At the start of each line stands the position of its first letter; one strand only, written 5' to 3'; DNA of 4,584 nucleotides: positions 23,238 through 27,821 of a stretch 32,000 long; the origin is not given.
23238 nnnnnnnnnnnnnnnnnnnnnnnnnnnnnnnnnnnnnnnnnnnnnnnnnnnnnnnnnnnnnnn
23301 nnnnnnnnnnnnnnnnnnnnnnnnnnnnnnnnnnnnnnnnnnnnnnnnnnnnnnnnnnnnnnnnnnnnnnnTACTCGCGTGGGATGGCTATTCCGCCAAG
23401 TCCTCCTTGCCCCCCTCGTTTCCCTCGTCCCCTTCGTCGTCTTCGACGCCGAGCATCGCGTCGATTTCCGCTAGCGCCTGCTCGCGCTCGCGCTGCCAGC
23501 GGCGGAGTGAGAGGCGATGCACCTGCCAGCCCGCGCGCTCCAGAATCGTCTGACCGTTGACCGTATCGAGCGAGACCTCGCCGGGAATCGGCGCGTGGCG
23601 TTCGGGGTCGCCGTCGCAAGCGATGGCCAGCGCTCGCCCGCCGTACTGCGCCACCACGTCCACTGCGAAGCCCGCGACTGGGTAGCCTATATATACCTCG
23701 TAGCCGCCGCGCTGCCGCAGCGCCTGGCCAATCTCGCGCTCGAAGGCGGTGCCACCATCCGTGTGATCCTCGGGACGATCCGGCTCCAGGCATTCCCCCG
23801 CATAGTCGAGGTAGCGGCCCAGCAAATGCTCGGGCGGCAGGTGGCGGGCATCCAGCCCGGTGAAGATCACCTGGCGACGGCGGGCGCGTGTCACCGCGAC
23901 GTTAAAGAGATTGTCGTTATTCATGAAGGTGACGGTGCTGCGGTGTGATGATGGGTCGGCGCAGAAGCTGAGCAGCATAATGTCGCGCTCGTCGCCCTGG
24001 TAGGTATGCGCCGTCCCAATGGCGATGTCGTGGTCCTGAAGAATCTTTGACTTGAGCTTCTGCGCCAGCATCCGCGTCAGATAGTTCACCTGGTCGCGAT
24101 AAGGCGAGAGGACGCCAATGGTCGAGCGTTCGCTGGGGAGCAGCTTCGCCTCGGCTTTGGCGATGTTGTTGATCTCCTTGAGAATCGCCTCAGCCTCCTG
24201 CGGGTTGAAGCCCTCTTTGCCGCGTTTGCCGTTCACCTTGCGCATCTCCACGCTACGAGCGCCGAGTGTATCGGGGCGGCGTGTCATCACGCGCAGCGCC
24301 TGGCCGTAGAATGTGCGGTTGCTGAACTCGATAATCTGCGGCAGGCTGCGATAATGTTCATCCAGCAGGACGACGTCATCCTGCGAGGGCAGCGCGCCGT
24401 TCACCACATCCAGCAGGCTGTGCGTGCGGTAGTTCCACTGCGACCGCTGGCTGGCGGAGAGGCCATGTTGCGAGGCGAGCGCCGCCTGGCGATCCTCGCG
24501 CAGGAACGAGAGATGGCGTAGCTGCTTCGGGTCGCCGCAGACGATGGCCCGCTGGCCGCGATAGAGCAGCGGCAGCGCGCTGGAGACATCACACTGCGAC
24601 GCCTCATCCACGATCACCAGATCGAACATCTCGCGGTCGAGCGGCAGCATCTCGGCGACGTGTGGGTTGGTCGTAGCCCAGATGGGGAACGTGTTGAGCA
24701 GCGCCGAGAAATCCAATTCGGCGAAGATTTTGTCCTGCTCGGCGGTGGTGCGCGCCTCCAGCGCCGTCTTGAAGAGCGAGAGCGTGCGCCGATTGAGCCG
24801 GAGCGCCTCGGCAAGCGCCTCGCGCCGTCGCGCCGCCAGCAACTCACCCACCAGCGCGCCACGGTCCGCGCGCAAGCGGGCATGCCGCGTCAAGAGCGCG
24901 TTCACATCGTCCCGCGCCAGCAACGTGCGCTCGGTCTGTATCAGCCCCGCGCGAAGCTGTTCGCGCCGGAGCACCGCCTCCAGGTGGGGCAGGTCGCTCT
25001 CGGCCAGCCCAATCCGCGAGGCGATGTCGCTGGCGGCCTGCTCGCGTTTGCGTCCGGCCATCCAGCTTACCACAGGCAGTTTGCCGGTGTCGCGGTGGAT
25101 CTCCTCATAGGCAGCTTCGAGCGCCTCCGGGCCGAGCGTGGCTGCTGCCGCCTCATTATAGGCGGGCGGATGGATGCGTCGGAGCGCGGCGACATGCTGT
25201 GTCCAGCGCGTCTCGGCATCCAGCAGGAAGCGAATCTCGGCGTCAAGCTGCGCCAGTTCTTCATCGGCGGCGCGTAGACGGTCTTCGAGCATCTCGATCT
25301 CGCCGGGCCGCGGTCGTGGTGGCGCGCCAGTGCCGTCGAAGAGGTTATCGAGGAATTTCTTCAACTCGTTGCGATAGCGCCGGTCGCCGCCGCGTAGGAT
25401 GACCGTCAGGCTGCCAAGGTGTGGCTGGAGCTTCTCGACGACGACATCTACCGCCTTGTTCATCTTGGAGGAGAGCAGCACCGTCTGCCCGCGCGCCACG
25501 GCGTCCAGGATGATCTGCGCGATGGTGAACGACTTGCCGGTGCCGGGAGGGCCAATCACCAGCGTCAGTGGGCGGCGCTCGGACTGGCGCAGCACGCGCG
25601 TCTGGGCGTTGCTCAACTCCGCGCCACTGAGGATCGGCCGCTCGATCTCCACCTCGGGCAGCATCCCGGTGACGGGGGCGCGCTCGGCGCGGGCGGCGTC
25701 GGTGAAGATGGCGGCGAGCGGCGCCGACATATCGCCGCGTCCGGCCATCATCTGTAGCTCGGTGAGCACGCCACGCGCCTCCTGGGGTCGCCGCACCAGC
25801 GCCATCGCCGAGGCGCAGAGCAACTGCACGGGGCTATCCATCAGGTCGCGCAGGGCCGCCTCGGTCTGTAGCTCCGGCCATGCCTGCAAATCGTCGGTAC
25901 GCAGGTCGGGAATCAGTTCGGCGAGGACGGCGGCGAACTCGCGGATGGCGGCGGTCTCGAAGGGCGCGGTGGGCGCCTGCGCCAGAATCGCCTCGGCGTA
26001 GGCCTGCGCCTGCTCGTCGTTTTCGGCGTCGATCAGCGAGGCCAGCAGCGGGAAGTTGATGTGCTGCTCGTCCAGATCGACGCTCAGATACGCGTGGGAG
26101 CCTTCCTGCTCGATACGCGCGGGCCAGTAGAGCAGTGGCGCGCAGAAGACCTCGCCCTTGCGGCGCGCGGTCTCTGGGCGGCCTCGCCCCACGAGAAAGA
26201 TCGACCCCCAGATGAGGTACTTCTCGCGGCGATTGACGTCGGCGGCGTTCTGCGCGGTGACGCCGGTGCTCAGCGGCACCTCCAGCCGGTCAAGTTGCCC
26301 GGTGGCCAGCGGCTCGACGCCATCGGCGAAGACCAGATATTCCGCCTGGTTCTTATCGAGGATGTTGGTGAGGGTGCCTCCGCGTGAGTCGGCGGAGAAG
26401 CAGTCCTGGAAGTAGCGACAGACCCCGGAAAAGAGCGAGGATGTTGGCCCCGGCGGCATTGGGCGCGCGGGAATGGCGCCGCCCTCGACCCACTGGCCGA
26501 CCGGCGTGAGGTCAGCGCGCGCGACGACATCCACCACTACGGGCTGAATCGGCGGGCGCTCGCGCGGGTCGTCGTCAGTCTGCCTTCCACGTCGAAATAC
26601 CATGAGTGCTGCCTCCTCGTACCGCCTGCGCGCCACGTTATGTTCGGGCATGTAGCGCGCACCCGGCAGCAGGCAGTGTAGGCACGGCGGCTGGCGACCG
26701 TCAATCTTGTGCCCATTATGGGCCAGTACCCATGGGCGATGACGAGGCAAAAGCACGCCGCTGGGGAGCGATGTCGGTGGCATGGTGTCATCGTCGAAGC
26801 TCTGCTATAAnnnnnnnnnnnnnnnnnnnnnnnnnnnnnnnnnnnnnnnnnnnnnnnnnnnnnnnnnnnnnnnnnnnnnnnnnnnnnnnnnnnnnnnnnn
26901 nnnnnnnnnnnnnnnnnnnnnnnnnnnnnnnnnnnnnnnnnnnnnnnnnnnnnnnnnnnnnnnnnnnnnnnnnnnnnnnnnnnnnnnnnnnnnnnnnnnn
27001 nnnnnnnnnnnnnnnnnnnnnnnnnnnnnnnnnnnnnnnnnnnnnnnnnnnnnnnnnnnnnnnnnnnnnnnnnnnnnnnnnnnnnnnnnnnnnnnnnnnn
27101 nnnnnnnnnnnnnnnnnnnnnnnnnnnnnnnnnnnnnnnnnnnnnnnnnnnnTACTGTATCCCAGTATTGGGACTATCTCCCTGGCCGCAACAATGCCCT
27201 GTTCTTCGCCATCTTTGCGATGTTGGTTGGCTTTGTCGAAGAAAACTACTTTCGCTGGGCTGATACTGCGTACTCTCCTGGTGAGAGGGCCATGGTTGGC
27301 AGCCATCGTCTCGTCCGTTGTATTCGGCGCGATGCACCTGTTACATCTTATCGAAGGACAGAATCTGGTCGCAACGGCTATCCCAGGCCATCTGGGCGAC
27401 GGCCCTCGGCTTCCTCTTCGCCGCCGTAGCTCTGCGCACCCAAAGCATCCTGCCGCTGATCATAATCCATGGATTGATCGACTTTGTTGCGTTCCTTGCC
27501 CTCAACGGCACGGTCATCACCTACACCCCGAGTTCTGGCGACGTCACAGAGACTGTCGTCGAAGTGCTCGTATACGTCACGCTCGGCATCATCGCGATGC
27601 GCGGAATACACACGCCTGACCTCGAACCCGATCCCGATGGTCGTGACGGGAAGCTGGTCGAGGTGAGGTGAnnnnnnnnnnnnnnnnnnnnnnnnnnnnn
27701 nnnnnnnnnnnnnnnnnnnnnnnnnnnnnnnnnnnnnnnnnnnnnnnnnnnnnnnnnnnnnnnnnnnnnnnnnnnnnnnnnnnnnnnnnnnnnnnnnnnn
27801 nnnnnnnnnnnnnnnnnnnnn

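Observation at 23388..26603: Stand-alone SF1 helicase fused to a Vsr/DUF559-like nuclease fold: candidate single-gene defence protein with a degenerate nuclease motif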

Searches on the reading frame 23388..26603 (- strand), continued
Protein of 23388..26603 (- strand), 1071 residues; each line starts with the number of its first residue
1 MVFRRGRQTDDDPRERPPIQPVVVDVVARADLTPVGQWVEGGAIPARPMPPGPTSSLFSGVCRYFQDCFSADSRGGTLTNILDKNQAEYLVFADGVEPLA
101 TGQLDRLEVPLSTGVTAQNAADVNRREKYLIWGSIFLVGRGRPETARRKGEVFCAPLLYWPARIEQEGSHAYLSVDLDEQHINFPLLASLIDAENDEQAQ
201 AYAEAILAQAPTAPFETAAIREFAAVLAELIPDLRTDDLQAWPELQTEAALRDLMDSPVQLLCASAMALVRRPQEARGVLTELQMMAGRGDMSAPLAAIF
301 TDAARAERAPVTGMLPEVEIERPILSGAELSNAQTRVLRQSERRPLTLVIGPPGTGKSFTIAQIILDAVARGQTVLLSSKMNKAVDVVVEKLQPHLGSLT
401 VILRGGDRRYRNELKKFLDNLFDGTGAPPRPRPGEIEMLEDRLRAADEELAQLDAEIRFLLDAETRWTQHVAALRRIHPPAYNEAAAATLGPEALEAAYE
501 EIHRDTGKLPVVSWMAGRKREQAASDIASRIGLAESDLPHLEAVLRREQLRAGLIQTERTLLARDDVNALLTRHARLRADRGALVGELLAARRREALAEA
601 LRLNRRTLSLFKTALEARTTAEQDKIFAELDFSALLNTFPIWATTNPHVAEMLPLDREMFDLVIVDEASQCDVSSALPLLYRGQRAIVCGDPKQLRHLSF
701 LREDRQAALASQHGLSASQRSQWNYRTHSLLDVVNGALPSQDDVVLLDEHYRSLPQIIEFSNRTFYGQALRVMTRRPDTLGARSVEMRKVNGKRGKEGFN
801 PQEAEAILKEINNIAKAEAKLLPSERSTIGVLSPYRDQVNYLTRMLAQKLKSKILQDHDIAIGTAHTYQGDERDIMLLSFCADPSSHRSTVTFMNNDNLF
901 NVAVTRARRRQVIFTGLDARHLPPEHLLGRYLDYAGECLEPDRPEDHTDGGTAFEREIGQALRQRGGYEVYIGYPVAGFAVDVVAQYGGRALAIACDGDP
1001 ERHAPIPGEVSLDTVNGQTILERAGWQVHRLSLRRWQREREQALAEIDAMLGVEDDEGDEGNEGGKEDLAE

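Call 71: search_protein_families(library=pfam, proteins=[L073:7324-7713:+, L073:8208-9902:+, L073:12708-13631:-, L073:13638-14120:-, L073:14252-16162:-, L055:12773-13459:-, L055:13449-15266:-, L054:13152-15512:-, L067:4749-5618:-], max_evalue=0.00001)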
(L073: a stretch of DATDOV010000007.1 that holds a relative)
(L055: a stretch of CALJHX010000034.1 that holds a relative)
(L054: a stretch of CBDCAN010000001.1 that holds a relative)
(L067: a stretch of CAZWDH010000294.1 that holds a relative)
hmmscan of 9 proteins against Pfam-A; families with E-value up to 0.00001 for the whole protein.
L073:7324-7713:+ (129 aa): 1 family
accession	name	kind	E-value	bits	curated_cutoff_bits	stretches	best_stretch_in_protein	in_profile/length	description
PF00581.25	Rhodanese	-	1.3e-20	74.1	22.2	1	29-121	1-100/102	Rhodanese-like domain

L073:8208-9902:+ (564 aa): 3 families
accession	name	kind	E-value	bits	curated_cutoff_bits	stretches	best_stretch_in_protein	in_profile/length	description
PF07690.21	MFS_1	-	1.1e-57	196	33.4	1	35-426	1-346/347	Major Facilitator Superfamily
PF06609.19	TRI12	-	2.1e-12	46.8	23.2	1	6-435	20-466/599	Fungal trichothecene efflux pump (TRI12)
PF00083.30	Sugar_tr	-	3e-12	46.6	22.3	1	65-200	47-188/452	Sugar (and other) transporter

L073:12708-13631:- (307 aa): 1 family
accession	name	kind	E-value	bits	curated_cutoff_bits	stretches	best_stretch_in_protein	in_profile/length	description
PF03009.23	GDPD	-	2.6e-39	136.2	23.6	1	61-292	1-243/244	Glycerophosphoryl diester phosphodiesterase family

L073:13638-14120:- (160 aa): 2 families
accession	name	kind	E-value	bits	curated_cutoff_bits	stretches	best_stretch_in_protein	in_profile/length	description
PF01230.28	HIT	-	1.2e-16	61.6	21.5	1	40-125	11-95/98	HIT domain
PF11969.13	DcpS_C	-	1.6e-08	35.4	24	1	22-123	2-100/114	Scavenger mRNA decapping enzyme C-term binding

L073:14252-16162:- (636 aa): 5 families
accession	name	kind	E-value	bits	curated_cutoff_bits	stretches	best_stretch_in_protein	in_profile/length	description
PF00575.29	S1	-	5e-107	350.9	22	6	269-339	3-74/74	S1 RNA binding domain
PF23459.1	S1_RRP5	-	1.2e-34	119.1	27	2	356-418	4-65/72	RRP5 S1 domain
PF21710.3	Spt6_S1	-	1.3e-17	64.3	27.5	0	353-418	14-79/91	Spt6, S1/OB domain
PF17092.11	PCB_OB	-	1.9e-08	35.5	27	0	438-494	27-93/111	Penicillin-binding protein OB-like domain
PF13509.12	S1_2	-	2.7e-08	34.2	21.8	0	529-564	1-36/61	S1 domain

L055:12773-13459:- (228 aa): 3 families
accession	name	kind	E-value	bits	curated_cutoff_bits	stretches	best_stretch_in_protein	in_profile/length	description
PF13419.12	HAD_2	-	1.4e-27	97.4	23.8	1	18-197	1-178/178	Haloacid dehalogenase-like hydrolase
PF00702.32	Hydrolase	-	3.2e-26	93.4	26.4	1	16-191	2-191/191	haloacid dehalogenase-like hydrolase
PF13242.12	Hydrolase_like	-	6.5e-06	26.4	22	0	154-216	4-70/75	HAD-hyrolase-like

L055:13449-15266:- (605 aa): 2 families
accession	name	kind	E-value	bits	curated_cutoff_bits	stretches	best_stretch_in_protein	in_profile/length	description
PF02782.22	FGGY_C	-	2.2e-46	158.6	27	1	341-539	2-198/198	FGGY family of carbohydrate kinases, C-terminal domain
PF00370.27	FGGY_N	-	1.8e-13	51.1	28.8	1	51-328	1-242/245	FGGY family of carbohydrate kinases, N-terminal domain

L054:13152-15512:- (786 aa): 5 families
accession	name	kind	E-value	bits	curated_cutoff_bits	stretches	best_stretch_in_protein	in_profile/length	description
PF14905.12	OMP_b-brl_3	-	1.4e-110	370.6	27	1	378-784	3-408/408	Outer membrane protein beta-barrel family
PF00593.30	TonB_dep_Rec_b-barrel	-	6.5e-24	86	27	1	304-711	10-392/436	TonB dependent receptor-like, beta-barrel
PF13620.12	CarboxypepD_reg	-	1.2e-13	51.6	32.3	1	30-105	2-77/82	Carboxypeptidase regulatory-like domain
PF13715.12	CarbopepD_reg_2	-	2.4e-12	47.2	32.2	1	30-122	1-88/88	CarboxypepD_reg-like domain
PF07715.20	Plug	-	5.7e-09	36.9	23.9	1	150-223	22-107/107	TonB-dependent Receptor Plug Domain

L067:4749-5618:- (289 aa): 3 families
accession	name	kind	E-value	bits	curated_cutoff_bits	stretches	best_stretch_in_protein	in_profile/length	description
PF08501.16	Shikimate_dh_N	-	4.1e-27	94.7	27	1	16-97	1-83/83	Shikimate dehydrogenase substrate binding domain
PF18317.6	SDH_C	-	1.3e-13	50.8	25.8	1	254-284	1-31/31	Shikimate 5'-dehydrogenase C-terminal domain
PF00056.29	Ldh_1_N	-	1.4e-07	32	27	1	129-210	2-83/141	lactate/malate dehydrogenase, NAD binding domain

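Call 84: search_protein_families(library=ncbifam, proteins=[P0117, P0124, P0073, P0134], max_evalue=1e-10)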
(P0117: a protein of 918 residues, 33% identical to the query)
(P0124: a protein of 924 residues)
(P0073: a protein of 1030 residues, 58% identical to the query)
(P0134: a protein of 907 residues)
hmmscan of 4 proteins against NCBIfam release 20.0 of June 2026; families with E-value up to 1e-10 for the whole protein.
P0117 (918 aa): 4 families
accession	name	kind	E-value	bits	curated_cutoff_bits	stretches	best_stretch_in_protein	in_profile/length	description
NF058533.1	antiphage_ProA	equivalog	5.3e-45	153.4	1500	1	492-856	1270-1641/1903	anti-phage protein ProA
NF040671.1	PLuB_AAA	exception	2.5e-26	91.4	999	1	665-800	1122-1245/1256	PLuB system helicase-like protein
NF042953.1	Hhe_antiphage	equivalog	2e-25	88.5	2000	1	499-790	1254-1544/1797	DUF4011 domain-containing anti-phage protein Hhe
TIGR00376.1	TIGR00376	hypoth_equivalog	3.4e-25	88.6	348.9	0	269-344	160-233/639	IGHMBP2 family helicase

P0124 (924 aa): 4 families
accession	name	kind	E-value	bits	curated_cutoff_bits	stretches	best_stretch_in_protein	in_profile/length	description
NF058533.1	antiphage_ProA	equivalog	1.5e-40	138.7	1500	1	459-871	1223-1651/1903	anti-phage protein ProA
TIGR00376.1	TIGR00376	hypoth_equivalog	2.7e-31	108.7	348.9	0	274-385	157-265/639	IGHMBP2 family helicase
NF040671.1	PLuB_AAA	exception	2.9e-30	104.5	999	1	538-812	962-1246/1256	PLuB system helicase-like protein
NF042953.1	Hhe_antiphage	equivalog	2.2e-26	91.7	2000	1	521-764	1264-1500/1797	DUF4011 domain-containing anti-phage protein Hhe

P0073 (1030 aa): 4 families
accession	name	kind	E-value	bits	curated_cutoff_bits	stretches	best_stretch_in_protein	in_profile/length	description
NF058533.1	antiphage_ProA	equivalog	7e-57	192.8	1500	1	622-1022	1291-1703/1903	anti-phage protein ProA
TIGR00376.1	TIGR00376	hypoth_equivalog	7.7e-42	143.6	348.9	2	769-891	501-609/639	IGHMBP2 family helicase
NF042953.1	Hhe_antiphage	equivalog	4.1e-38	130.6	2000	1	608-1018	1255-1676/1797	DUF4011 domain-containing anti-phage protein Hhe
NF040671.1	PLuB_AAA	exception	6.3e-36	123.2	999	1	570-892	897-1231/1256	PLuB system helicase-like protein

P0134 (907 aa): 4 families
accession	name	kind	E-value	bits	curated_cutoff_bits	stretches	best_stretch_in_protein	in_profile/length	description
NF058533.1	antiphage_ProA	equivalog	7.4e-41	139.7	1500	1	423-783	1206-1566/1903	anti-phage protein ProA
TIGR00376.1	TIGR00376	hypoth_equivalog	8e-34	117.1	348.9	2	653-795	501-627/639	IGHMBP2 family helicase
NF040671.1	PLuB_AAA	exception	1.4e-28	98.9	999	1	517-795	960-1248/1256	PLuB system helicase-like protein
NF042953.1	Hhe_antiphage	equivalog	2.3e-25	88.3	2000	1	497-775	1259-1537/1797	DUF4011 domain-containing anti-phage protein Hhe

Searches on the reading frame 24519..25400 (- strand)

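Call 12: search_protein_families(library=pfam, proteins=[window:24519-25400:-], max_evalue=10)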
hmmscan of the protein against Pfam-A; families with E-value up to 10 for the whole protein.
window:24519-25400:- (294 aa): 3 families
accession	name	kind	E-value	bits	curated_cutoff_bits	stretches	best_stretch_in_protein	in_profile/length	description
PF13086.12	AAA_11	-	2.2e-10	41.2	27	1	128-294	87-250/257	AAA domain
PF13604.12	AAA_30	-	0.0083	16.3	27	1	239-294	81-128/191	AAA domain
PF13245.12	AAA_19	-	0.047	14.3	25.1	1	257-294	90-129/134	AAA domain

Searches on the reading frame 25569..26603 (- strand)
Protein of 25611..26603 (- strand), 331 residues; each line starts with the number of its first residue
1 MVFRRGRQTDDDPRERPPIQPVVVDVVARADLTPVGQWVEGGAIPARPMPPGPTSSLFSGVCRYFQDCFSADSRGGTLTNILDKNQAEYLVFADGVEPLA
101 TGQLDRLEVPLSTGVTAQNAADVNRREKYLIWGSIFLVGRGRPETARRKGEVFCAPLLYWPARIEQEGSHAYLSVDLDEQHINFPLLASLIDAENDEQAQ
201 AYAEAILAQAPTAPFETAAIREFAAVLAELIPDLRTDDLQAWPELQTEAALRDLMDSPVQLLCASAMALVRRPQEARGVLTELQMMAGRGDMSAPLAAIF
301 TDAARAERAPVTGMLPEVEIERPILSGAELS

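Call 12: search_protein_families(library=pfam, proteins=[window:25611-26603:-], max_evalue=10)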
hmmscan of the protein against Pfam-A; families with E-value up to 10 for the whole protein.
window:25611-26603:- (331 aa): 1 family
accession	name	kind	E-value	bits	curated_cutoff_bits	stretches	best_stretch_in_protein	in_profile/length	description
PF05284.17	DUF736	-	0.24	11.8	22.1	1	165-199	60-92/99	Protein of unknown function (DUF736)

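Call 56: predict_structure(alignment_id=A3)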
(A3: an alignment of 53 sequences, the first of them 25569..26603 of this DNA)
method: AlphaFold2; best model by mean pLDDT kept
length: 345 residues; sequences in the alignment: 53
mean_pLDDT: 80.8   pTM: 0.64
mean pLDDT of the five models: 80.8, 80.2, 79.3, 78.5, 78.2
residues with pLDDT >= 90: 168; 70-90: 89; 50-70: 44; < 50: 44
segments of 3 or more residues with pLDDT < 50: 1-4, 6-11, 15-46
pLDDT, mean of each block of 10 residues (from residue 1): 42 49 41 43 49 78 81 76 96 97 97 98 94 98 84 97 98 96 91 87 91 96 96 96 98 97 98 72 80 72 59 51 77 79 65
secondary structure, 60 per line:
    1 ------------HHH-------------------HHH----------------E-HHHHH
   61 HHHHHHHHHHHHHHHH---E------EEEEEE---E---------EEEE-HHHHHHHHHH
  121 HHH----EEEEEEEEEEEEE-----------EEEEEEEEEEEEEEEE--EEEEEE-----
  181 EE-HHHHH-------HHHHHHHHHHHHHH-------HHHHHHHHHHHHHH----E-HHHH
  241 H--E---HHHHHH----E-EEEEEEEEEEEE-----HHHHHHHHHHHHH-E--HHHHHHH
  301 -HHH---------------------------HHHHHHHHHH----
elements in order: H56-76 E87-92 E106-109 H111-123 E128-140 E152-167 E170-175 H184-188 H196-209 H217-230 H237-241 H248-253 E260-271 H277-289 H294-300 H332-341

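Call 62: fold_search(model_id=the predicted structure, library=pdb)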
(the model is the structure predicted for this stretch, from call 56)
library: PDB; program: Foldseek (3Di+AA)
matches with E <= 10: 271; with E <= 0.001: 0
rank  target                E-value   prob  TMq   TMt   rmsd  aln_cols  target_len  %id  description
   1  2gfg_C                3.3e-01  0.04  0.11  0.16  20.3       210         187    8  Crystal structure of a putative adenylate cyclase (bh2851) from bacillus halodurans at 2.12 A resolution (released 2006-05-02)
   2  5gkj_B                3.5e-01  0.08  0.08  0.12  15.3       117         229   13  Structure of EndoMS in apo form (released 2016-11-02)
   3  5gkj_A                4.7e-01  0.03  0.07  0.10  22.4       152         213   11  Structure of EndoMS in apo form (released 2016-11-02)
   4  2gfg_A                5.0e-01  0.03  0.11  0.15  19.3       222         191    8  Crystal structure of a putative adenylate cyclase (bh2851) from bacillus halodurans at 2.12 A resolution (released 2006-05-02)
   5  8u65_B                5.9e-01  0.03  0.09  0.07  17.9       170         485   10  Cryo-EM structure of PsBphP in Pfr state, splayed PSM only (released 2024-08-21)
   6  2gfg_B                6.7e-01  0.03  0.10  0.14  20.8       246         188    8  Crystal structure of a putative adenylate cyclase (bh2851) from bacillus halodurans at 2.12 A resolution (released 2006-05-02)
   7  8q1b_B                8.0e-01  0.02  0.07  0.07  17.4       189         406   10  III2-IV1 respiratory supercomplex from S. pombe (released 2023-11-15)
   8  5gke_A                9.0e-01  0.02  0.09  0.07  16.1       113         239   13  Structure of EndoMS-dsDNA1 complex (released 2016-11-02)
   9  9qbq_C                9.0e-01  0.02  0.11  0.10  17.6       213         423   12  Crystal structure of apo SPARDA complex from Xanthobacter autotrophicus (released 2025-12-17)
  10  3w9e_C                9.5e-01  0.03  0.07  0.10   9.9        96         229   11  Structure of Human Monoclonal Antibody E317 Fab Complex with HSV-2 gD (released 2013-10-02)
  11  6xp5_R                9.5e-01  0.02  0.11  0.14  16.9       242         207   10  Head-Middle module of Mediator (released 2021-03-03)
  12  7drt_B                9.5e-01  0.01  0.10  0.08  16.9       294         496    8  Human Wntless in complex with Wnt3a (released 2021-07-14)
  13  2iml_D                1.0e+00  0.04  0.07  0.11  16.3       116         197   10  Crystal structure of a hypothetical protein from Archaeoglobus fulgidus binding riboflavin 5'-phosphate (released 2006-10-17)
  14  1qyu                  1.1e+00  0.02  0.09  0.09  18.8       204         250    9  Structure of the catalytic domain of 23S rRNA pseudouridine synthase RluD (released 2003-12-09)
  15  9brd_a                1.1e+00  0.01  0.09  0.05  36.2       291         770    9  Synaptic Vesicle V-ATPase with synaptophysin and SidK, State 3 (released 2024-06-26)
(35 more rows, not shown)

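Call 66: fold_search(model_id=the predicted structure, library=viral)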
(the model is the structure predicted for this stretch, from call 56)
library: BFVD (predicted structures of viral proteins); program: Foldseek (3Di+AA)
matches with E <= 10: 247; with E <= 0.001: 1
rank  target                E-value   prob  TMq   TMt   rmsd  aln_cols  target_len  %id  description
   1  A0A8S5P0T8            6.5e-05  1.00  0.33  0.27  12.6       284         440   14  AAA domain protein [Myoviridae sp. ctakU3]
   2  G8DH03                3.1e-02  0.06  0.08  0.11  24.5       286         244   12  (no name in the UniProt tables at hand)
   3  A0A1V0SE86            6.7e-02  0.06  0.10  0.09  20.8       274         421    5  Uncharacterized protein [Indivirus ILV1]
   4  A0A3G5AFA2            7.1e-02  0.05  0.07  0.11  23.9       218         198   12  Uncharacterized protein [Solivirus sp.]
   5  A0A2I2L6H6            8.0e-02  0.05  0.09  0.07  18.1       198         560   12  Glucose-methanol-choline oxidoreductase [Orpheovirus IHUMI-LCC2]
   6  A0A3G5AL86            1.0e-01  0.33  0.23  0.14  12.5       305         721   11  Putative RNA helicase SDE3 [Sylvanvirus sp.]
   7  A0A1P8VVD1            2.2e-01  0.04  0.08  0.11  23.1       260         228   11  (no name in the UniProt tables at hand)
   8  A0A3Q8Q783            2.4e-01  0.06  0.08  0.17  20.8       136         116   12  Putative ArclD1 anti-CRISPR protein [Sulfolobales Beppu filamentous virus 3]
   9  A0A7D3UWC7            2.6e-01  0.06  0.09  0.18  18.1       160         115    6  Uncharacterized protein [Fadolivirus FV1/VV64]
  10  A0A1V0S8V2            3.1e-01  0.05  0.09  0.08  19.4       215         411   10  Uncharacterized protein [Catovirus CTV1]
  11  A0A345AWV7            3.1e-01  0.05  0.13  0.05  22.7       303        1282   10  (no name in the UniProt tables at hand)
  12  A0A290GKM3            3.3e-01  0.06  0.12  0.15  14.4       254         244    9  (no name in the UniProt tables at hand)
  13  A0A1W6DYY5            3.5e-01  0.07  0.07  0.16  14.6       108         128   14  Uncharacterized protein [Aeromonas phage phiA8-29]
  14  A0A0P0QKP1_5          4.4e-01  0.04  0.13  0.04  22.9       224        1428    9  (no name in the UniProt tables at hand)
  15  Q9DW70                4.4e-01  0.04  0.09  0.07  30.7       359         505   12  PR122-EX5 (Fragment) [Rat cytomegalovirus (strain Maastricht)]
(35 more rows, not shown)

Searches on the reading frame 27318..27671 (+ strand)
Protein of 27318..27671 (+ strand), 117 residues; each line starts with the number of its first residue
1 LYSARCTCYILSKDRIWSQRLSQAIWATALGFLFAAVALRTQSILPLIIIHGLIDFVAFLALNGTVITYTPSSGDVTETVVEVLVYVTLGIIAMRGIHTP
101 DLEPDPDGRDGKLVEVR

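Call 49: search_protein_families(library=pfam, proteins=[window:27318-27671:+], max_evalue=0.001)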
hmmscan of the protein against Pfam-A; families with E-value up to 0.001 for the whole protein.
window:27318-27671:+ (117 aa): 1 family
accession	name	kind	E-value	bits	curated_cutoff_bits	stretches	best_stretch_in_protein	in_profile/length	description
PF02517.21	Rce1-like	-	3.9e-06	27.5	22.4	1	21-57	57-93/93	Type II CAAX prenyl endopeptidase Rce1-like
